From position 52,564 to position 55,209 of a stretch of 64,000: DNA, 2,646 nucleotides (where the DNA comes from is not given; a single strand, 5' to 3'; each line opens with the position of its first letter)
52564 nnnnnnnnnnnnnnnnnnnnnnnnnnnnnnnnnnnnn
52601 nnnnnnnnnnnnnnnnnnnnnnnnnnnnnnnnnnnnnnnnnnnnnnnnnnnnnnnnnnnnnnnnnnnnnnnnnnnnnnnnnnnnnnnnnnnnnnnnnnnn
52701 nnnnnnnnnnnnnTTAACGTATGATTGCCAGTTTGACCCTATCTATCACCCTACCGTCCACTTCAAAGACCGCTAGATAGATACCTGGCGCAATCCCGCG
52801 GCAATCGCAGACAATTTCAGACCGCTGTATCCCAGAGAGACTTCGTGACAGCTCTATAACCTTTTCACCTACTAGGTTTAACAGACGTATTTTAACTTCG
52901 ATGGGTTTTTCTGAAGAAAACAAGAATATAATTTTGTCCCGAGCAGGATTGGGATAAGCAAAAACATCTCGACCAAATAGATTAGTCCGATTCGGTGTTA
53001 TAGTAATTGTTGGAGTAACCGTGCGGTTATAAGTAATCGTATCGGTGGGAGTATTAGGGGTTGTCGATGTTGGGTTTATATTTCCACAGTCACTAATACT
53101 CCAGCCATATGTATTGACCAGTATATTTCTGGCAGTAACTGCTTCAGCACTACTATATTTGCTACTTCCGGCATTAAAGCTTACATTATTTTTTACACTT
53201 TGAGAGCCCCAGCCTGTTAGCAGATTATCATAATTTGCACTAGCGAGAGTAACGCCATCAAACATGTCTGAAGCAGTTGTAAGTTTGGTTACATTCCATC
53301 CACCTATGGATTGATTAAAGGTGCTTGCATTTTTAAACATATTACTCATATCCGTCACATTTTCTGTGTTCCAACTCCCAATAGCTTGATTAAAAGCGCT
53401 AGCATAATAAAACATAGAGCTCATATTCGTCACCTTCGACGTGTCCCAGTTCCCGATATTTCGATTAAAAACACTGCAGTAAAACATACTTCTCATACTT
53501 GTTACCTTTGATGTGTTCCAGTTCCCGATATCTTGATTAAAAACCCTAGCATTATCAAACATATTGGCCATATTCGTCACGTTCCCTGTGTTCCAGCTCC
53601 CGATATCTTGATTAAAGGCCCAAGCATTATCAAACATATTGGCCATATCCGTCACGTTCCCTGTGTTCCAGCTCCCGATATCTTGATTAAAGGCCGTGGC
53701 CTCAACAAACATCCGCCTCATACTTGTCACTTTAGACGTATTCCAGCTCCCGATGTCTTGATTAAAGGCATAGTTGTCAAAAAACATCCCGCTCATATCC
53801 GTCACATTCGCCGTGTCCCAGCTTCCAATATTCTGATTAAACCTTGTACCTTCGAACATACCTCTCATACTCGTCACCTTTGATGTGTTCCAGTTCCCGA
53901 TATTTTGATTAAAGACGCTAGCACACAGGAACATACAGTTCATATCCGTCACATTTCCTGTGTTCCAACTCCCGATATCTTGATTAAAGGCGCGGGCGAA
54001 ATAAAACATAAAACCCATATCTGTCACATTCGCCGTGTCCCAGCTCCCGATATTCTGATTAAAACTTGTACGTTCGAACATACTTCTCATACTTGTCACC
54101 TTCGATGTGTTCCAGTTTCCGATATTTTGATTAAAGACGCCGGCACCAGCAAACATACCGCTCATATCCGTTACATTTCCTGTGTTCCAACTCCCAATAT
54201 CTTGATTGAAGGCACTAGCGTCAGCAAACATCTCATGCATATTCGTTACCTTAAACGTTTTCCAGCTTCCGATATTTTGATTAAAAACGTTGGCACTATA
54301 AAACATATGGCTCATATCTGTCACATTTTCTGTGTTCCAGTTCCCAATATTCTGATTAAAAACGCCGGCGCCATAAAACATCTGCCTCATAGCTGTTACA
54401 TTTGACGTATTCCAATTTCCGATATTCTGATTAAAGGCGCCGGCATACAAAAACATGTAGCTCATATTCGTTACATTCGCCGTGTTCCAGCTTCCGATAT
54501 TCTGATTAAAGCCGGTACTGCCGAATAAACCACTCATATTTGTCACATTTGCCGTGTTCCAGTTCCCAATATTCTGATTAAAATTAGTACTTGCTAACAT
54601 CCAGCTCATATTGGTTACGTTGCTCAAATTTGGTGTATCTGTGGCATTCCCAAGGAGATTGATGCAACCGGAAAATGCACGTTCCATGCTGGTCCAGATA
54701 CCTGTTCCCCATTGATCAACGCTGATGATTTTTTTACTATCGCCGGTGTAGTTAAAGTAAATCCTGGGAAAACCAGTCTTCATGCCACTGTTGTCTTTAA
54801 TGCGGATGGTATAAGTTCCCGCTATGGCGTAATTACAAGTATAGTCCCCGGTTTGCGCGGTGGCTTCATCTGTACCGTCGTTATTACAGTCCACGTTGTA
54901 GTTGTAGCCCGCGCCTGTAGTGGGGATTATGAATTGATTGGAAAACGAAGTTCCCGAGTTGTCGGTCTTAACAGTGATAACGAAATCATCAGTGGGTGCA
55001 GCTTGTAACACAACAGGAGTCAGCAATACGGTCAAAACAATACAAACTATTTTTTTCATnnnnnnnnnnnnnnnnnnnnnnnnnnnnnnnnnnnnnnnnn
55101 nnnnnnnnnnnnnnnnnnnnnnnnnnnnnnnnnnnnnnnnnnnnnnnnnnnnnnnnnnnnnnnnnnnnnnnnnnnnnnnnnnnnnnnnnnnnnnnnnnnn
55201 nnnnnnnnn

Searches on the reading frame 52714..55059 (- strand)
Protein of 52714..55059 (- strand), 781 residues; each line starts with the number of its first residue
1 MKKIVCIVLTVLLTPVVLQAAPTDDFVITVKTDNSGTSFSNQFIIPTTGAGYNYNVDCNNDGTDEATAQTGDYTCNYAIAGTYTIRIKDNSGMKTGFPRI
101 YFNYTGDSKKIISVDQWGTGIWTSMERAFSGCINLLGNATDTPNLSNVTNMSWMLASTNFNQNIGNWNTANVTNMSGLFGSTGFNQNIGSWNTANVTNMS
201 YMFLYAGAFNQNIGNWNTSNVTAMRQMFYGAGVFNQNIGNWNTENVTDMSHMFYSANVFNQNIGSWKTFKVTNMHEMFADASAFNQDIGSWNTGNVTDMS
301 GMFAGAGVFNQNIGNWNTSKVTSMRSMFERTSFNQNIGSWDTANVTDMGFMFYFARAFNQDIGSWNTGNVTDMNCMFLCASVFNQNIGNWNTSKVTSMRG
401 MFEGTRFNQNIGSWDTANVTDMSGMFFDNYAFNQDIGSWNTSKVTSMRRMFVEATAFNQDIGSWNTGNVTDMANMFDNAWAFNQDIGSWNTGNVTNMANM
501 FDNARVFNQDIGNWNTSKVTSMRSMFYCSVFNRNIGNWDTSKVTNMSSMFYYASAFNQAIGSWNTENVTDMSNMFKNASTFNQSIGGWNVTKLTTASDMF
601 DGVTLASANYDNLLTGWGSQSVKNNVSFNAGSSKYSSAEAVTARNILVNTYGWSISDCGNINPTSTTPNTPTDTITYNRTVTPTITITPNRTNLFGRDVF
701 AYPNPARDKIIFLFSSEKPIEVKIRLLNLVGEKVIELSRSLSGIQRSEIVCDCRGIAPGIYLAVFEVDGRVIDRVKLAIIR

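Call 20: search_protein_families(library=pfam, proteins=[window:52714-55059:-], max_evalue=0.001)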
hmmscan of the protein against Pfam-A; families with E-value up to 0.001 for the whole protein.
window:52714-55059:- (781 aa): 2 families
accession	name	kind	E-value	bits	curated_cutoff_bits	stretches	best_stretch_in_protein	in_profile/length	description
PF03382.20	DUF285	-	3.4e-190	621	25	6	234-331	13-110/120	Mycoplasma protein of unknown function, DUF285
PF18962.6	Por_Secre_tail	-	1.4e-06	28.9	27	1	702-769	2-66/75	Secretion system C-terminal sorting domain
